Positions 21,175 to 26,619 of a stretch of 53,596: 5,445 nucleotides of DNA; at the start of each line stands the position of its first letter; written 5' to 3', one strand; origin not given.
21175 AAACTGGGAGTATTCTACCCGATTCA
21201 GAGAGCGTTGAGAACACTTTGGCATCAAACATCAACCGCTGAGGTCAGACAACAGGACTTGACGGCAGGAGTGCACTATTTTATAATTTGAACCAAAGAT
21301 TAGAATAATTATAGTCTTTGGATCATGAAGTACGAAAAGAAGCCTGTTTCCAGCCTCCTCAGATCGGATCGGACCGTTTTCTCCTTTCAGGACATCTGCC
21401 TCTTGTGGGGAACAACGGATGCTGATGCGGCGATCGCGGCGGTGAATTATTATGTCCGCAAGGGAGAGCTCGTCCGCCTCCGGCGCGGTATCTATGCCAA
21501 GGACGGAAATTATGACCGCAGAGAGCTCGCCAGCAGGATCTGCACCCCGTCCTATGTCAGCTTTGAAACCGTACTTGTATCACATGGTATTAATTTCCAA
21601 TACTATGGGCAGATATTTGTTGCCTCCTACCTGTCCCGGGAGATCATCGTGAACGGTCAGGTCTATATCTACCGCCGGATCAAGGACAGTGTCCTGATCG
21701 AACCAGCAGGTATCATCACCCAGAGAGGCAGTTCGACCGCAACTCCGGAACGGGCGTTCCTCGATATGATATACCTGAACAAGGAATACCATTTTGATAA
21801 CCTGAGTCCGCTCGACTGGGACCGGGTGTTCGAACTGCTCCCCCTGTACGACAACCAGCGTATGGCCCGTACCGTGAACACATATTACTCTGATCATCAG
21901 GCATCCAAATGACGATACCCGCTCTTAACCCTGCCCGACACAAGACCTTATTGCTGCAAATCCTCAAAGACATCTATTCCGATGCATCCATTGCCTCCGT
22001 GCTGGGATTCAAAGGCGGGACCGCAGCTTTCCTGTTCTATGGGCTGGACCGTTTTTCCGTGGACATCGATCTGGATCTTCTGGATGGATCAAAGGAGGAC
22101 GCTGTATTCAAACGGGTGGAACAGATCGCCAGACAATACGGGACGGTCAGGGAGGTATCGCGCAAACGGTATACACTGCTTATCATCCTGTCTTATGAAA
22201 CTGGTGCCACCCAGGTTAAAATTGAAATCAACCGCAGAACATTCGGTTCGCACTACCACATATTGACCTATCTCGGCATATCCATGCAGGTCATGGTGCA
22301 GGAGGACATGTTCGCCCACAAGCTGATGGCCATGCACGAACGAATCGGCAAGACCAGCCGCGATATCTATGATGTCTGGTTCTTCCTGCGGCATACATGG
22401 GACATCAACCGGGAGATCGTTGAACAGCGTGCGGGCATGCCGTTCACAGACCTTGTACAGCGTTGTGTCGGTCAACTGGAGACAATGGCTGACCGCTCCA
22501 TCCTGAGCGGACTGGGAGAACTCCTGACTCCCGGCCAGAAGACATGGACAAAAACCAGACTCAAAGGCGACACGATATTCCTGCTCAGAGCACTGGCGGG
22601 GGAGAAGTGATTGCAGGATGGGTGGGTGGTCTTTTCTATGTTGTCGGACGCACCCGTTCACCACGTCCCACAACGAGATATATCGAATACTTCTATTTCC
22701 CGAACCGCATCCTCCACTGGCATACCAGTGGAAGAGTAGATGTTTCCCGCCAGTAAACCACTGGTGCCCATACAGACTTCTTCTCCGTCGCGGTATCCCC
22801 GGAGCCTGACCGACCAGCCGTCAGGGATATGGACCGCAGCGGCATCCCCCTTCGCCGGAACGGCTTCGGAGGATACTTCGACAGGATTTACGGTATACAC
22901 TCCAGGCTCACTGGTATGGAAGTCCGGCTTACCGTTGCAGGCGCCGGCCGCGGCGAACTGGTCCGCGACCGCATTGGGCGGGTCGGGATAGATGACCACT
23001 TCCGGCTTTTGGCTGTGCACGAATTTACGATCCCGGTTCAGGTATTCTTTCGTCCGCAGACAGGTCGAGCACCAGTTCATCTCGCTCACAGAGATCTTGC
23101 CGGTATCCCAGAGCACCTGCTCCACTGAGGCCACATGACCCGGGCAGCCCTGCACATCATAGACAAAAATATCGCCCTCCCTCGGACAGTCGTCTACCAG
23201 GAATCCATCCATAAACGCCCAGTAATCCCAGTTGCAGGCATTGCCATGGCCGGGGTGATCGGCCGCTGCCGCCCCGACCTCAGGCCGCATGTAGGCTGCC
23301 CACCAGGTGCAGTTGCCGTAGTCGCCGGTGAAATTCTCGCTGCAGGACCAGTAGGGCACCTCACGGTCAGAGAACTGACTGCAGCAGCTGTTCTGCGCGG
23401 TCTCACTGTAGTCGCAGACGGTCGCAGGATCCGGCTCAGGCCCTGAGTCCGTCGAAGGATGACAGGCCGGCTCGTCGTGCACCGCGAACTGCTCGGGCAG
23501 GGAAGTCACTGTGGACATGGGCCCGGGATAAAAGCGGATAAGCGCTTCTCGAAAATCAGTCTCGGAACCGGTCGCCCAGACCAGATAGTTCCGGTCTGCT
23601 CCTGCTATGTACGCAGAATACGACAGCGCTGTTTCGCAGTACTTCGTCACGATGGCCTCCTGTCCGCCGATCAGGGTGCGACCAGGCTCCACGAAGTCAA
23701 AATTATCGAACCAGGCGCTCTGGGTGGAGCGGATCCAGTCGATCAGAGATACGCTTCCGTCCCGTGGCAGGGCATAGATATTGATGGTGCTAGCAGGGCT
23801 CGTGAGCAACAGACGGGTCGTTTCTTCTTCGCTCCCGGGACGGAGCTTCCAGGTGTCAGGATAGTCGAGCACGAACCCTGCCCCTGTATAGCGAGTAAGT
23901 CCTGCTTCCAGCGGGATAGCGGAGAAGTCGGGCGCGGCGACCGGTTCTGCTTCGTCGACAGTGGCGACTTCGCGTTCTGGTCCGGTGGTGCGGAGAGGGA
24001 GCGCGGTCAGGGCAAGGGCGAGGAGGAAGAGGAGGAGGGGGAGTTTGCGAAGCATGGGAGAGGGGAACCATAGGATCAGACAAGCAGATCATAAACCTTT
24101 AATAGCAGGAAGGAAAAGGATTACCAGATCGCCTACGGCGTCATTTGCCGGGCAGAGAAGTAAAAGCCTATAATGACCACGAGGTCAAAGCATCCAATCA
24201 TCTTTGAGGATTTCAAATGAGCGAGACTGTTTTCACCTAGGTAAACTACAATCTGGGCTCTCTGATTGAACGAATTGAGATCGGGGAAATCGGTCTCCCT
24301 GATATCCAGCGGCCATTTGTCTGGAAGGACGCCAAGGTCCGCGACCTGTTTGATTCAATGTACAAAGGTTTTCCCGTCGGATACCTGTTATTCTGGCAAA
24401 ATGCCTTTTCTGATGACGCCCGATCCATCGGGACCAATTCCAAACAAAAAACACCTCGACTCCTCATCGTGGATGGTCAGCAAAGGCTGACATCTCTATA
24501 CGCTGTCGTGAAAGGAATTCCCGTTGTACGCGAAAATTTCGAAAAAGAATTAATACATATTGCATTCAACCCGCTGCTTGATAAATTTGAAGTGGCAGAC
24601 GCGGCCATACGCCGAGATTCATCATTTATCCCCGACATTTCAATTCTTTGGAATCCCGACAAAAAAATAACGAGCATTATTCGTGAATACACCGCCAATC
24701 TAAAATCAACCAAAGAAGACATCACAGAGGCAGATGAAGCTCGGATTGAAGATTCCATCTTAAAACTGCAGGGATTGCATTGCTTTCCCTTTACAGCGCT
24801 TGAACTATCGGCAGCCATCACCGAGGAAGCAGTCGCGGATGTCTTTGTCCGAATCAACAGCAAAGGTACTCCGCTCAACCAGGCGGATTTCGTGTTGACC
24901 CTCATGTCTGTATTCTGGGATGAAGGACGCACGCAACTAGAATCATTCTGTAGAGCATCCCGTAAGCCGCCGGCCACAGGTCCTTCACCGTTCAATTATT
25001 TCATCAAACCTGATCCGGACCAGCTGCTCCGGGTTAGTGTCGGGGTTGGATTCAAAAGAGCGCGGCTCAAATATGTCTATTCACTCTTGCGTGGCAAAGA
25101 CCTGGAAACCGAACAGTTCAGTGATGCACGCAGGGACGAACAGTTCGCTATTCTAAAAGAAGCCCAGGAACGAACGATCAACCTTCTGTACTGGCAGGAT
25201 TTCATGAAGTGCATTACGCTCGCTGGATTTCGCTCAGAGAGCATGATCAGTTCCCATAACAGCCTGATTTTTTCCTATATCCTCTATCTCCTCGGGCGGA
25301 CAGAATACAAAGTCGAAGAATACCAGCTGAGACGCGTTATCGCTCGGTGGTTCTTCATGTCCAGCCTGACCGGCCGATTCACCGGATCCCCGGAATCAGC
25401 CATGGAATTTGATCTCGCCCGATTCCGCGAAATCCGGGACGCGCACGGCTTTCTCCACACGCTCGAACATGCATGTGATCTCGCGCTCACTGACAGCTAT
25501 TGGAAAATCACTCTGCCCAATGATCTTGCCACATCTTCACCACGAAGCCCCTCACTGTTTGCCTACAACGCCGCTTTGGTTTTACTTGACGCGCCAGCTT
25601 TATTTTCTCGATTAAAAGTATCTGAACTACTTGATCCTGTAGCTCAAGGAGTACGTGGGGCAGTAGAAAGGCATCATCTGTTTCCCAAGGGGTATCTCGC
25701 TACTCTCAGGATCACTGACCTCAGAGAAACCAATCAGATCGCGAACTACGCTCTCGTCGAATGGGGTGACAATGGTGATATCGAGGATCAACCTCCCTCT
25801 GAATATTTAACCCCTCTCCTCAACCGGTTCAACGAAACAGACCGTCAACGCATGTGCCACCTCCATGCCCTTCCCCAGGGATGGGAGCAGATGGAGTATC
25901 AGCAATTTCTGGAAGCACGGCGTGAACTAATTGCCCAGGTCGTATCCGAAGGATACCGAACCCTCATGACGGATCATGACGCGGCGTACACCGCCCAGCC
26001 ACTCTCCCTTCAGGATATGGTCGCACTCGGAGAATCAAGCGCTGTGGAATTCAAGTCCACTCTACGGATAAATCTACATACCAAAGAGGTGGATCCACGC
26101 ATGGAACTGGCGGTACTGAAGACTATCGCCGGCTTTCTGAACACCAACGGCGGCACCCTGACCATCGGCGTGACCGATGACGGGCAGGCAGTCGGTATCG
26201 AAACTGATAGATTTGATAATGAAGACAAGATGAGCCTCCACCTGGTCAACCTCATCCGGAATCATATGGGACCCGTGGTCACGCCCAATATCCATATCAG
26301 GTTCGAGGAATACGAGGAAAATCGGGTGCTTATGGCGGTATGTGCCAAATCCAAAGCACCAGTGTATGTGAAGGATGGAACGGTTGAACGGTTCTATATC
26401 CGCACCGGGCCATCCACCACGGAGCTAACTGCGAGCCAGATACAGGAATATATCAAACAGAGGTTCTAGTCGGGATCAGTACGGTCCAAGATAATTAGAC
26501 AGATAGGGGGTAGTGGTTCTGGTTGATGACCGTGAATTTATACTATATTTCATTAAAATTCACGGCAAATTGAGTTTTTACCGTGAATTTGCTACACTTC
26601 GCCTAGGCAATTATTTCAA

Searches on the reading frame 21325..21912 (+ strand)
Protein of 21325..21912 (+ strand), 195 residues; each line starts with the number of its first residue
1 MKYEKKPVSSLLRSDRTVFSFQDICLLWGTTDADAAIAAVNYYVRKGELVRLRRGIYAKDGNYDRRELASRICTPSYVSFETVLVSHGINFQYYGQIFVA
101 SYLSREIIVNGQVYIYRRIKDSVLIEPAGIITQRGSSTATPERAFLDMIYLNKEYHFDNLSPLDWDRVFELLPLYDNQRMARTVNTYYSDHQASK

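Call 48: search_protein_families(library=pfam, proteins=[window:21325-21912:+])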
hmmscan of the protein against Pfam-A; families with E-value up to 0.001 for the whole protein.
window:21325-21912:+ (195 aa): 1 family
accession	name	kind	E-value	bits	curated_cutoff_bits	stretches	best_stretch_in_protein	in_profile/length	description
PF13338.12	AbiEi_4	-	1.5e-05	25.5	25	1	35-58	22-47/49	Transcriptional regulator, AbiEi antitoxin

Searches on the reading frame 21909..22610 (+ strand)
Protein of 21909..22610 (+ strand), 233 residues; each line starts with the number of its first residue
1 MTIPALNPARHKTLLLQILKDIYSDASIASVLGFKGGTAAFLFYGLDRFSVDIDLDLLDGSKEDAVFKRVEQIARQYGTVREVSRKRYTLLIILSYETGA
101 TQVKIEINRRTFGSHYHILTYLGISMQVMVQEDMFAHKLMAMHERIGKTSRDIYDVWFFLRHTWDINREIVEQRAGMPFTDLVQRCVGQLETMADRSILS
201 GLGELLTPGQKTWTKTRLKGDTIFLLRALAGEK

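Call 48: search_protein_families(library=pfam, proteins=[window:21909-22610:+])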
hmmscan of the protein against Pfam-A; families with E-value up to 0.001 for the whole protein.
window:21909-22610:+ (233 aa): 1 family
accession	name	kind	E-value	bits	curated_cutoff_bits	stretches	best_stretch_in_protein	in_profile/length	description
PF08843.17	AbiEii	-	7.4e-19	69.1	22.5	1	18-174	2-185/238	Nucleotidyl transferase AbiEii toxin, Type IV TA system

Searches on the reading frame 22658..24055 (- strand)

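Call 17: search_protein_families(library=pfam, proteins=[window:22658-24055:-])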
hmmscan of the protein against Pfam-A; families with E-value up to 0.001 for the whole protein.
window:22658-24055:- (465 aa): 1 family
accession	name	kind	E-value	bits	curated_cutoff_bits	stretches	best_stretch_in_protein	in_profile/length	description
PF05257.22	CHAP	-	1.9e-12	48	26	1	243-327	5-81/81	CHAP domain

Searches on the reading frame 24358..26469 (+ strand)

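Call 17: search_protein_families(library=pfam, proteins=[window:24358-26469:+])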
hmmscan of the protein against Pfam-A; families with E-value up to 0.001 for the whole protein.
window:24358-26469:+ (703 aa): 3 families
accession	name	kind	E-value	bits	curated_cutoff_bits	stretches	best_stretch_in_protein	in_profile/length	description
PF04326.19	SLFN_AlbA_2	-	2.5e-19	70.4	25.3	1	559-690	1-117/118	Schlafen, AlbA_2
PF03235.19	GmrSD_N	-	8.1e-18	65.7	33.2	1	2-179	38-194/199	GmrSD restriction endonuclease, N-terminal domain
PF03407.22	Nucleotid_trans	-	0.00053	20.5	22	1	506-566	40-96/208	Nucleotide-diphospho-sugar transferase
